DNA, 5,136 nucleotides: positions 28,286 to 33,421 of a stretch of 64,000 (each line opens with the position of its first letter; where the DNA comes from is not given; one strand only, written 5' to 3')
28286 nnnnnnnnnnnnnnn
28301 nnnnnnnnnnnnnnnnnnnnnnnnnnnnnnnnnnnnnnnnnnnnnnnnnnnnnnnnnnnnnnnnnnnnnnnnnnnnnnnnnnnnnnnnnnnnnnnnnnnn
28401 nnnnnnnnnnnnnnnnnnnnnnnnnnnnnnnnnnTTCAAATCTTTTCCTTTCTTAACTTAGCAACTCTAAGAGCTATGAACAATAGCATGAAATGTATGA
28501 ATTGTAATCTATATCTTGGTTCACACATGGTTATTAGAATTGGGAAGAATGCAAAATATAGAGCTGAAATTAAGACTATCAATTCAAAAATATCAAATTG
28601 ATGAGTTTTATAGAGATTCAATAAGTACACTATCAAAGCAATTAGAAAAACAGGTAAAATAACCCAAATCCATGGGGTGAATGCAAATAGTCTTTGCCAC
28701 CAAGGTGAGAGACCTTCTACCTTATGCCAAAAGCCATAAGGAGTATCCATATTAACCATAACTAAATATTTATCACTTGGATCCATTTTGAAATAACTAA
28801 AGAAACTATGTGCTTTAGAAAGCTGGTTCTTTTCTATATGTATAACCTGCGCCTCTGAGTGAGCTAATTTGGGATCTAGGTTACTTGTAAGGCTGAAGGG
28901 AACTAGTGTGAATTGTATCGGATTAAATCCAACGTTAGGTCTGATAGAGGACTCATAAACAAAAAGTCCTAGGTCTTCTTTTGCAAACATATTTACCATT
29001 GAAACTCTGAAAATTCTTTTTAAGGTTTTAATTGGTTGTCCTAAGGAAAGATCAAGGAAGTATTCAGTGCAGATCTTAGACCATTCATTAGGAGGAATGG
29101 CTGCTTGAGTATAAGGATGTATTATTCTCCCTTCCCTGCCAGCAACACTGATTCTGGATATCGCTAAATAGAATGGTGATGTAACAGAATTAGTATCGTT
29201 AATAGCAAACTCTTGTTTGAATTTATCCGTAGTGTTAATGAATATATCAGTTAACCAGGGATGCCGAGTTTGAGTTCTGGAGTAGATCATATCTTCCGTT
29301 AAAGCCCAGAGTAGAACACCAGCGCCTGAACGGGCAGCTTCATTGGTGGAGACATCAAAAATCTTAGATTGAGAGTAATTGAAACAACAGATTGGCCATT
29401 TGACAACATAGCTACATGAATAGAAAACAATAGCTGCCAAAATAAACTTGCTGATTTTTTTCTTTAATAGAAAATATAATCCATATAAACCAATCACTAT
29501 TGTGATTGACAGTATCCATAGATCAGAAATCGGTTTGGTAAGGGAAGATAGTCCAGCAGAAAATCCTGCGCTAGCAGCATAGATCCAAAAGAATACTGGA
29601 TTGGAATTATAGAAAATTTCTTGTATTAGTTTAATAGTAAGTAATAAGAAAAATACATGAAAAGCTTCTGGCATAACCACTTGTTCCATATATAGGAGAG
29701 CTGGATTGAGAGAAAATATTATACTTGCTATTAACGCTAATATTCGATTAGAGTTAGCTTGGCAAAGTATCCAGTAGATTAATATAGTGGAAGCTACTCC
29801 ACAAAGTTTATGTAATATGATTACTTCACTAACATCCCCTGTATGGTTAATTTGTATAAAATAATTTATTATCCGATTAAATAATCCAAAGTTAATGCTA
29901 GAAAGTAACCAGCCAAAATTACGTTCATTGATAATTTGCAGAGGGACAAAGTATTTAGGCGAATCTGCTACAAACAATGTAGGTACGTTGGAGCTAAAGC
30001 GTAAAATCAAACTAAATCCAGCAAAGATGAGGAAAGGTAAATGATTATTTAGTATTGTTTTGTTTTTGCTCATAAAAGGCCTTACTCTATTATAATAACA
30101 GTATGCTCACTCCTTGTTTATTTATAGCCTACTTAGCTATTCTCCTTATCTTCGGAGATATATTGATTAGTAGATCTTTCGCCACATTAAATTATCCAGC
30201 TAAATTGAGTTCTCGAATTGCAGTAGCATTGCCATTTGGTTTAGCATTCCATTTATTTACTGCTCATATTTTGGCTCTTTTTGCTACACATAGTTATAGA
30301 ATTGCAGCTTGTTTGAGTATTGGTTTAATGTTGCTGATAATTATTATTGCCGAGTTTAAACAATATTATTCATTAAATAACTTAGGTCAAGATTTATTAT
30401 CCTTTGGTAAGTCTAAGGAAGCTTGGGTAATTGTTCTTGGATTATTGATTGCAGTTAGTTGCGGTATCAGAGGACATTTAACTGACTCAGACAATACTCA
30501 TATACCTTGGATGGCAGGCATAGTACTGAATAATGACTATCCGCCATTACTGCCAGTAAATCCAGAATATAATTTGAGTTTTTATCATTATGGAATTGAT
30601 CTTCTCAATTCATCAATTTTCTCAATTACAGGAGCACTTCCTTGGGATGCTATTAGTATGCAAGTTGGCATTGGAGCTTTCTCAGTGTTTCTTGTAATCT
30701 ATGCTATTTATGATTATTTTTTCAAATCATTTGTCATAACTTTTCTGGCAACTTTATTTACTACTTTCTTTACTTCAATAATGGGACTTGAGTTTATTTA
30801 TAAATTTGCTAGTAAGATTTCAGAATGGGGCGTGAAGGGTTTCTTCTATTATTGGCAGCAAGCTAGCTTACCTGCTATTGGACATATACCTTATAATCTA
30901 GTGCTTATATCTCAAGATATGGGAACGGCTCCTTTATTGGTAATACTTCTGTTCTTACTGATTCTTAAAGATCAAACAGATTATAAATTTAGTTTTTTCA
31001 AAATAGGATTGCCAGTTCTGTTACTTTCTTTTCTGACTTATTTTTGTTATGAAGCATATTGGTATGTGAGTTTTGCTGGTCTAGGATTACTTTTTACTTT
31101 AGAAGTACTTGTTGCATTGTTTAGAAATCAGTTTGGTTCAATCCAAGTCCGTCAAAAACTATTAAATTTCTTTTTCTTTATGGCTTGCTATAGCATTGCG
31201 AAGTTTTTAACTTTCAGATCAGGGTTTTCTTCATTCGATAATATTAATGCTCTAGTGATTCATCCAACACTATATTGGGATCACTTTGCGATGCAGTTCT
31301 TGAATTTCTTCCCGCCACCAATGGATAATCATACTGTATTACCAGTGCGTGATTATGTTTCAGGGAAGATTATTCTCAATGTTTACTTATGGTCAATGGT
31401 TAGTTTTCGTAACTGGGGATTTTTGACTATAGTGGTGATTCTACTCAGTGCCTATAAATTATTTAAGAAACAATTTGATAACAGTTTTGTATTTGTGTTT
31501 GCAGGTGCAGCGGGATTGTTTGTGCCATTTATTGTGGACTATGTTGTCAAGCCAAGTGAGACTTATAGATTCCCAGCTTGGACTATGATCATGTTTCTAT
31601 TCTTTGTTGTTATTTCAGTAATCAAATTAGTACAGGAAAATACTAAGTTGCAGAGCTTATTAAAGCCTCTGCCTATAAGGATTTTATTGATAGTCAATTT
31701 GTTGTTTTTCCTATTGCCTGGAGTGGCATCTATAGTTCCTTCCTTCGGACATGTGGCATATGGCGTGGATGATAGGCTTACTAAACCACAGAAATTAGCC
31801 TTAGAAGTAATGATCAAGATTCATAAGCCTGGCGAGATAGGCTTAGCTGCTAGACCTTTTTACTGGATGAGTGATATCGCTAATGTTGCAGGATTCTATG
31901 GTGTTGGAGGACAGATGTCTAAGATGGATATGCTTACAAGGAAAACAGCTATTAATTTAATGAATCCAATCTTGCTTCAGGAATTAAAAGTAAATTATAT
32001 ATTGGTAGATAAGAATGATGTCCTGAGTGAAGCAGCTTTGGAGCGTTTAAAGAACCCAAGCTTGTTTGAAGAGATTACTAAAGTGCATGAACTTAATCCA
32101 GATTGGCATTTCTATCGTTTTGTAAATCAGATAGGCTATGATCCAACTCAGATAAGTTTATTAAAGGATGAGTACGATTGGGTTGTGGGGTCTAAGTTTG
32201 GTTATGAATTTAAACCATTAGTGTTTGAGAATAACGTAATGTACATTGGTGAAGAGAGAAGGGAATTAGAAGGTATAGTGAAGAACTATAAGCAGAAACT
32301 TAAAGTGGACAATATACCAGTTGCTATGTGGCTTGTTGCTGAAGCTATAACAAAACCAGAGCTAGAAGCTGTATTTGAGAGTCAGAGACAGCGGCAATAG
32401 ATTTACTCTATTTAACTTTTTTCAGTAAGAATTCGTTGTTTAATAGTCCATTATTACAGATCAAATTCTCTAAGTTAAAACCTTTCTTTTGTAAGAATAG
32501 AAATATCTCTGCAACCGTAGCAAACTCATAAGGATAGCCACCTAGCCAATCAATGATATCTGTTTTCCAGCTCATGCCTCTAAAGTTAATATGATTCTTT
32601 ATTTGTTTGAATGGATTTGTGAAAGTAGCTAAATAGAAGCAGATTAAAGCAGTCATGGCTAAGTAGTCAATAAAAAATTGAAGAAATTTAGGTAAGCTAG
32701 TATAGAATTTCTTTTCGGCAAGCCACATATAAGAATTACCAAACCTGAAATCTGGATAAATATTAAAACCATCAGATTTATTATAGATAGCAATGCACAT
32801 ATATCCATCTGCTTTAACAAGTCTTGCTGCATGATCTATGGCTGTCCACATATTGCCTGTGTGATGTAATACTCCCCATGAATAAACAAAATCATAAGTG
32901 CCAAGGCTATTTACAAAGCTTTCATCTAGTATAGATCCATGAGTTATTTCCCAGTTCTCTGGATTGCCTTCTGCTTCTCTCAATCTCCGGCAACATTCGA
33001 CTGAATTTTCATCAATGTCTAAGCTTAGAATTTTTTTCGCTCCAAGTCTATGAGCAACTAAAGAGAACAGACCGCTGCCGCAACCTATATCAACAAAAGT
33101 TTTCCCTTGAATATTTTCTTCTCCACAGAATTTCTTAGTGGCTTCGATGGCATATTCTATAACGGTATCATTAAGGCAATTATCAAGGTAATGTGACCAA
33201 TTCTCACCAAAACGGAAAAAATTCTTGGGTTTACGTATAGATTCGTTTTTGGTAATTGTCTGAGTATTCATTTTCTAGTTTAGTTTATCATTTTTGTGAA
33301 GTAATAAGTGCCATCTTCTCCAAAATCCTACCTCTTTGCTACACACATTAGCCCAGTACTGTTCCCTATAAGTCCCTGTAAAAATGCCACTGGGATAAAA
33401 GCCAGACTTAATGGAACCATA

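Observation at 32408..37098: Operon of a membrane protein, a split Rieske oxygenase and two methyltransferases. The Rieske [2Fe-2S] domain and the non-heme-iron catalytic domain are encoded as separate ORFs 5 nt apart.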

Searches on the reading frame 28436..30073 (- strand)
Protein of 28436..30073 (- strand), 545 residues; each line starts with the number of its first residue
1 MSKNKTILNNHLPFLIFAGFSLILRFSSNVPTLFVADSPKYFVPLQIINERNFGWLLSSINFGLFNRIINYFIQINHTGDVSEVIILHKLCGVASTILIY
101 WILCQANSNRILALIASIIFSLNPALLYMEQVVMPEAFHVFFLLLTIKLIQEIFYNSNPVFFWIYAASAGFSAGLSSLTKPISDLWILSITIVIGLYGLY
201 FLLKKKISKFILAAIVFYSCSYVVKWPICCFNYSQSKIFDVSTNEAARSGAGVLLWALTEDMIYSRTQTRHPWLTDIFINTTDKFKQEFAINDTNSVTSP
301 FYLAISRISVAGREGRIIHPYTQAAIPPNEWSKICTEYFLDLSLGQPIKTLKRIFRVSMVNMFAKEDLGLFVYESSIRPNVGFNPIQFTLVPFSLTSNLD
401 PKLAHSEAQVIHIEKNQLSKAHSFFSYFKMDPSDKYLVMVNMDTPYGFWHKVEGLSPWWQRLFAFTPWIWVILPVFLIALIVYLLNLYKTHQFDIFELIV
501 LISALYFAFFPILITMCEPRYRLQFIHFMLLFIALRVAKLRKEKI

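Call 3: search_protein_families(library=pfam, proteins=[window:28436-30073:-], max_evalue=0.01)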
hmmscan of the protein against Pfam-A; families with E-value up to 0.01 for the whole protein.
window:28436-30073:- (545 aa): 1 family
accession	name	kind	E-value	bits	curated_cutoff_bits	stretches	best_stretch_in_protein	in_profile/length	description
PF02366.24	PMT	-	6.3e-08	32.9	22.7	1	84-214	85-212/245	Dolichyl-phosphate-mannose-protein mannosyltransferase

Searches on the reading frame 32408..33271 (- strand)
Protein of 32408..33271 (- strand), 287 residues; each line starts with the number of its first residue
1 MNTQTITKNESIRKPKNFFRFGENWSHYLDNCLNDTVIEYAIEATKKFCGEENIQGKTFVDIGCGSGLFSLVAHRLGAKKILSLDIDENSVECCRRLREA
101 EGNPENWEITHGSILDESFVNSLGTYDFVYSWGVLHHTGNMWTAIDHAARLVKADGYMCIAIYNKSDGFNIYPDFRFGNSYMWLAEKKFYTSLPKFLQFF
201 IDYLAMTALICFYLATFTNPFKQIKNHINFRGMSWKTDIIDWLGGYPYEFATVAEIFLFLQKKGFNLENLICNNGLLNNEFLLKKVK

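Call 3: search_protein_families(library=pfam, proteins=[window:32408-33271:-], max_evalue=0.01)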
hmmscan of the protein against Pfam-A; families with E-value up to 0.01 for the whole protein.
window:32408-33271:- (287 aa): 12 families
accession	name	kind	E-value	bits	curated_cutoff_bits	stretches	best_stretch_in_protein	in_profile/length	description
PF13489.12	Methyltransf_23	-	2.3e-14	53.9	27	1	40-168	7-124/164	Methyltransferase domain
PF08241.18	Methyltransf_11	-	2.1e-13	51.1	21.2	1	60-160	1-95/95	Methyltransferase domain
PF08242.18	Methyltransf_12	-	1e-12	49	30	1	60-157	1-97/98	Methyltransferase domain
PF13649.12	Methyltransf_25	-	3.2e-12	47.4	27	1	60-156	2-97/97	Methyltransferase domain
PF13847.12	Methyltransf_31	-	6.7e-12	45.8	27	1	56-164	4-113/145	Methyltransferase domain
PF06325.19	PrmA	-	2.6e-10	40.7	22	1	55-109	161-215/296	Ribosomal protein L11 methyltransferase (PrmA)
PF05175.20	MTS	-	1.6e-06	28.3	23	1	55-189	31-166/170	Methyltransferase small domain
PF08003.17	Methyltransf_9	-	5.2e-05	22.8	23.8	1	53-140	113-197/315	Protein of unknown function (DUF1698)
PF01728.25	FtsJ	-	6.5e-05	23.4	24.1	1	53-131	20-97/181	FtsJ-like methyltransferase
PF02353.26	CMAS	-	0.00014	21.8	27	1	55-160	62-164/273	Mycolic acid cyclopropane synthetase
PF03848.20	TehB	-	0.0022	17.9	20.4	1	57-161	32-133/193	Tellurite resistance protein TehB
PF01209.24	Ubie_methyltran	-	0.0091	15.8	20.1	0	53-160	45-151/233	ubiE/COQ5 methyltransferase family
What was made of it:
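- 32408..33271 (-): 287-aa class I SAM methyltransferase, last gene of the operon. It is not part of the conserved core: in the closest relatives it sits beside the AsnB-like gene instead. Pfam call 3.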

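Call 4: search_protein_families(library=ncbifam, proteins=[window:32408-33271:-], max_evalue=0.01)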
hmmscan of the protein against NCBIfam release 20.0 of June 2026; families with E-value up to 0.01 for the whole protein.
window:32408-33271:- (287 aa): 34 families (the best 25 are shown)
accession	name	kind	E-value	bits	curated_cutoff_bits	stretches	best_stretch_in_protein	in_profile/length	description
TIGR01983.1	UbiG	equivalog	3.4e-12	46.2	102.95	1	33-165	25-156/228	bifunctional 2-polyprenyl-6-hydroxyphenol methylase/3-demethylubiquinol 3-O-methyltransferase UbiG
TIGR04290.1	meth_Rta_06860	hypoth_equivalog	9.5e-09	35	300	1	52-158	46-148/226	TIGR04290 family methyltransferase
TIGR02072.1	BioC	equivalog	2.2e-08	34.2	184.95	1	53-165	32-137/244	malonyl-ACP O-methyltransferase BioC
NF001785.0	PRK00517.2-2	equivalog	4.3e-08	32.7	188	1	51-95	141-185/282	50S ribosomal protein L11 methyltransferase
TIGR00406.1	prmA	equivalog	5.4e-08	32.6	183.15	1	55-99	159-203/288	50S ribosomal protein L11 methyltransferase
TIGR02021.1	BchM-ChlM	equivalog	6.8e-08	32.2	158.9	1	50-161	49-156/218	magnesium protoporphyrin IX methyltransferase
NF001786.0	PRK00517.2-4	equivalog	2.9e-07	29.9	327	1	48-129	136-210/277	50S ribosomal protein L11 methyltransferase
NF011529.0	PRK14968.1-3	equivalog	3.1e-07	30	162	1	55-98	34-76/198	putative methyltransferase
TIGR00452.1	TIGR00452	equivalog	5.3e-07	28.7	275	1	53-158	115-217/316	tRNA 5-methoxyuridine(34)/uridine 5-oxyacetic acid(34) synthase CmoB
NF011650.0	PRK15068.1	equivalog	6.5e-07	28.5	209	1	53-159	120-224/324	tRNA 5-methoxyuridine(34)/uridine 5-oxyacetic acid(34) synthase CmoB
NF047649.1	MTase_UXPK_star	exception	1.1e-06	28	460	1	52-161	74-182/283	methyltransferase/UXPK-star double selenoprotein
NF041537.1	ArsM_AhpD_UU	exception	1.3e-06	27.5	510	1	52-161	73-181/345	arsenite methyltransferase/AhpD domain selenoprotein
NF043040.1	corrin_prot_MT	hypoth_equivalog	2.5e-06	27.1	180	1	48-161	33-148/216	corrinoid protein-associated methyltransferase CpaM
NF001790.0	PRK00517.3-3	equivalog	4.3e-06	26.3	269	1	50-118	117-183/262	50S ribosomal protein L11 methyltransferase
NF005379.0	PRK06922.1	equivalog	1.4e-05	23.7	602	1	52-136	415-498/677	class I SAM-dependent methyltransferase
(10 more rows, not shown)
